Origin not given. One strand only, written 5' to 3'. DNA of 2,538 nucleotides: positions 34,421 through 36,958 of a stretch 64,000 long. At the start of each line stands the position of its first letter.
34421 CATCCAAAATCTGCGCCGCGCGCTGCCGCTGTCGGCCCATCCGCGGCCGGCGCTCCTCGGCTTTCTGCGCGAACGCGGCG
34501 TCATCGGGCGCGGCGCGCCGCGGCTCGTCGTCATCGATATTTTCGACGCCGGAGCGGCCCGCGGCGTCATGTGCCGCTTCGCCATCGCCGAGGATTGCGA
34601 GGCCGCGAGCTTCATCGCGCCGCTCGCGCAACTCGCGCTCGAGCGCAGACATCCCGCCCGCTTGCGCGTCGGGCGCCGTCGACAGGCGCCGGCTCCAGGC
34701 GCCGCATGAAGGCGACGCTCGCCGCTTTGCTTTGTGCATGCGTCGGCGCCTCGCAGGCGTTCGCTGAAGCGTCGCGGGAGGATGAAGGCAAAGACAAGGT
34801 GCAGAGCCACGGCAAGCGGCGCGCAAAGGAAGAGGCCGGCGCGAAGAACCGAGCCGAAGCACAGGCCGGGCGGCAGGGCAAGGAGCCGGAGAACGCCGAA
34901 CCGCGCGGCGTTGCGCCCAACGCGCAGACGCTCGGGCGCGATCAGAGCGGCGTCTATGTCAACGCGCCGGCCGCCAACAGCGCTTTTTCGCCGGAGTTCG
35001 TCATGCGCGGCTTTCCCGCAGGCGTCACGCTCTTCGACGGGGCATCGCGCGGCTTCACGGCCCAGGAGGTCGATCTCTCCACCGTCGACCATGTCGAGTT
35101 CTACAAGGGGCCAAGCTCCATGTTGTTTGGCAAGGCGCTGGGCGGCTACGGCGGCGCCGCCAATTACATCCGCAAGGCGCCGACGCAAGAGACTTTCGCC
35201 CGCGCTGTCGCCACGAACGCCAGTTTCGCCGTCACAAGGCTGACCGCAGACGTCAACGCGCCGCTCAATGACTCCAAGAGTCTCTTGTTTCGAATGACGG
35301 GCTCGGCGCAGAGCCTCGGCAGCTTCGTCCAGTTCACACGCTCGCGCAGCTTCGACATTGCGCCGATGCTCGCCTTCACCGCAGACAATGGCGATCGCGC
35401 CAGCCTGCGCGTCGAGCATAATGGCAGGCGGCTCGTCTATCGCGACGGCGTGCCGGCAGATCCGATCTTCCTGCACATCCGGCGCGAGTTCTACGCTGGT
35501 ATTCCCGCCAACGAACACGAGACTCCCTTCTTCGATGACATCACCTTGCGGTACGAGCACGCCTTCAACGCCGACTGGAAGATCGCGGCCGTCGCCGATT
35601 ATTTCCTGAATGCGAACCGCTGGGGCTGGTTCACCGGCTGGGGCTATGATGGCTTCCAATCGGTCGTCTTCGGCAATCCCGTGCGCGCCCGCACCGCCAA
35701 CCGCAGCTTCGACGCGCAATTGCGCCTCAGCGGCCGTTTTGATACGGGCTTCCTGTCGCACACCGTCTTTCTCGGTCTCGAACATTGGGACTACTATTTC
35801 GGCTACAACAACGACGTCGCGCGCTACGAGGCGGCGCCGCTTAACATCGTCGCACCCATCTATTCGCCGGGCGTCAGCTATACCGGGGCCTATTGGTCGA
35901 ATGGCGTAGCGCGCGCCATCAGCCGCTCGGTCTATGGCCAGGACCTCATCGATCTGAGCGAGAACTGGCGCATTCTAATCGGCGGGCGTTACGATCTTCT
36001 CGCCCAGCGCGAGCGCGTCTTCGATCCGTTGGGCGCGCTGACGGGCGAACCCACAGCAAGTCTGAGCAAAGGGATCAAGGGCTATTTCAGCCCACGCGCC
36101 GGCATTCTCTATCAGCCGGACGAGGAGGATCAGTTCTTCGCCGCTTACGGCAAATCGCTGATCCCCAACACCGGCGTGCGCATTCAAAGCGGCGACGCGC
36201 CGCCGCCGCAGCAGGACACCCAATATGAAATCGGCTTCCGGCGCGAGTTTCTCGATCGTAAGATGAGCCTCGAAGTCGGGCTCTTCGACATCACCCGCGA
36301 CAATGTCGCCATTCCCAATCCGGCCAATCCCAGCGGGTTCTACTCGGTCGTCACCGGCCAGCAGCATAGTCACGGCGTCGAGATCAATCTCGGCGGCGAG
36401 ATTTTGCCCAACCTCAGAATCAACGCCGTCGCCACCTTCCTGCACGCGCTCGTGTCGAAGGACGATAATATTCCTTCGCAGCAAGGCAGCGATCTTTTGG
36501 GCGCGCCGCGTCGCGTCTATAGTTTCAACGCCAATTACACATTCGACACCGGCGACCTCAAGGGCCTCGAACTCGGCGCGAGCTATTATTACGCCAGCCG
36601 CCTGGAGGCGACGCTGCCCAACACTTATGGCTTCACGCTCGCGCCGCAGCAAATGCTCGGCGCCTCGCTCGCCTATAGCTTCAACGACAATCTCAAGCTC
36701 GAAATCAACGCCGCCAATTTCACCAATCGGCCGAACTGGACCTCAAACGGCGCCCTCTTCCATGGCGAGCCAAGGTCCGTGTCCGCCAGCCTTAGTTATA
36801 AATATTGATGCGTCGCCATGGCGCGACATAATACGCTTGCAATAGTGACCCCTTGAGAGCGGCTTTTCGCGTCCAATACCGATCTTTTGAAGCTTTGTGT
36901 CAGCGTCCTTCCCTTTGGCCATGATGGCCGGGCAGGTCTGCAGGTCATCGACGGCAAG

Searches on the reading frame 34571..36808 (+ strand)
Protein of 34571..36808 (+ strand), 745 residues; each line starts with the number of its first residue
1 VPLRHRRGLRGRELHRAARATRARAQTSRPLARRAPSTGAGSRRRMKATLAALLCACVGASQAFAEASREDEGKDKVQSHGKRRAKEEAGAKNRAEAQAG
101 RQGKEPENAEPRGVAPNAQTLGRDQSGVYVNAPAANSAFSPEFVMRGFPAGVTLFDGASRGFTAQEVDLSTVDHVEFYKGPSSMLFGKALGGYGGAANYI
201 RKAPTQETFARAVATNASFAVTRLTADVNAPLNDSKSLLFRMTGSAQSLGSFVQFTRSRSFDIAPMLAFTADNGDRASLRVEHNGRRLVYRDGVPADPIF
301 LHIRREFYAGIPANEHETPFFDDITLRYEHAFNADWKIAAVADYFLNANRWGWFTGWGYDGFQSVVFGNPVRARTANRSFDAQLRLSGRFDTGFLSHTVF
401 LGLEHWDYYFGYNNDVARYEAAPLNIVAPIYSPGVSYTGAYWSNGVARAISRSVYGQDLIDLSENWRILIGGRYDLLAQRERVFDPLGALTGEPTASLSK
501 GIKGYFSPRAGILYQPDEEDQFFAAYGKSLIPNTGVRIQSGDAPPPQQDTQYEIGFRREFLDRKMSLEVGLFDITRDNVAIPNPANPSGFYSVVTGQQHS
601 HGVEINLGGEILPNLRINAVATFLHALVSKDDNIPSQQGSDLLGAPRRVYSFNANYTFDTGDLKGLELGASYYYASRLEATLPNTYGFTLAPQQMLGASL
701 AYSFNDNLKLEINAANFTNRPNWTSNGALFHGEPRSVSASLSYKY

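Call 79: search_protein_families(library=ncbifam, proteins=[window:34571-36808:+], max_evalue=0.00001)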
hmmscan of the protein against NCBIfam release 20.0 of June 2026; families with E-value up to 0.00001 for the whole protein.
window:34571-36808:+ (745 aa): 11 families
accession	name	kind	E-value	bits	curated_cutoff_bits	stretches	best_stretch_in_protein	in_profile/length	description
TIGR01783.1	TonB-siderophor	subfamily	8.7e-60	203.1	223.5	1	142-744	45-648/649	TonB-dependent siderophore receptor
NF047944.1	FoxamRcptFoxA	equivalog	2.4e-35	122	1300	1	125-745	81-697/697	ferrioxamine B receptor FoxA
NF010651.0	PRK14050.1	equivalog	3.8e-35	121.2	884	1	125-719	107-701/730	TonB-dependent siderophore receptor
NF007465.0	PRK10044.1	equivalog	8.3e-33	113.5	803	1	162-702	149-676/726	ferrichrome porin FhuA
NF010650.0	PRK14049.1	equivalog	1.8e-30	105.7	904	1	142-745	125-729/729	ferrioxamine B receptor precursor protein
NF007349.0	PRK09840.1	equivalog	1.2e-22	79.7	686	2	375-720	371-731/760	catecholate siderophore receptor Fiu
NF049960.1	siderphRecptFauA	equivalog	1.6e-19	69.8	900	2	502-745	481-727/727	TonB-dependent alcaligin siderophore receptor FauA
TIGR01785.1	TonB-hemin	subfamily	5.3e-14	51.6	316.85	0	377-530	304-438/677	TonB-dependent heme/hemoglobin receptor family protein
NF007447.0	PRK10003.1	equivalog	8.5e-12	44.2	666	1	496-744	487-726/727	ferric-rhodotorulic acid/ferric-coprogen receptor FhuE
TIGR01786.1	TonB-hemlactrns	subfamily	1.3e-07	30.4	323.75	0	381-529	330-461/719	TonB-dependent hemoglobin/transferrin/lactoferrin family receptor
TIGR01779.1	TonB-B12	equivalog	3.6e-06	25.8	599.7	0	551-728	436-599/614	TonB-dependent vitamin B12 receptor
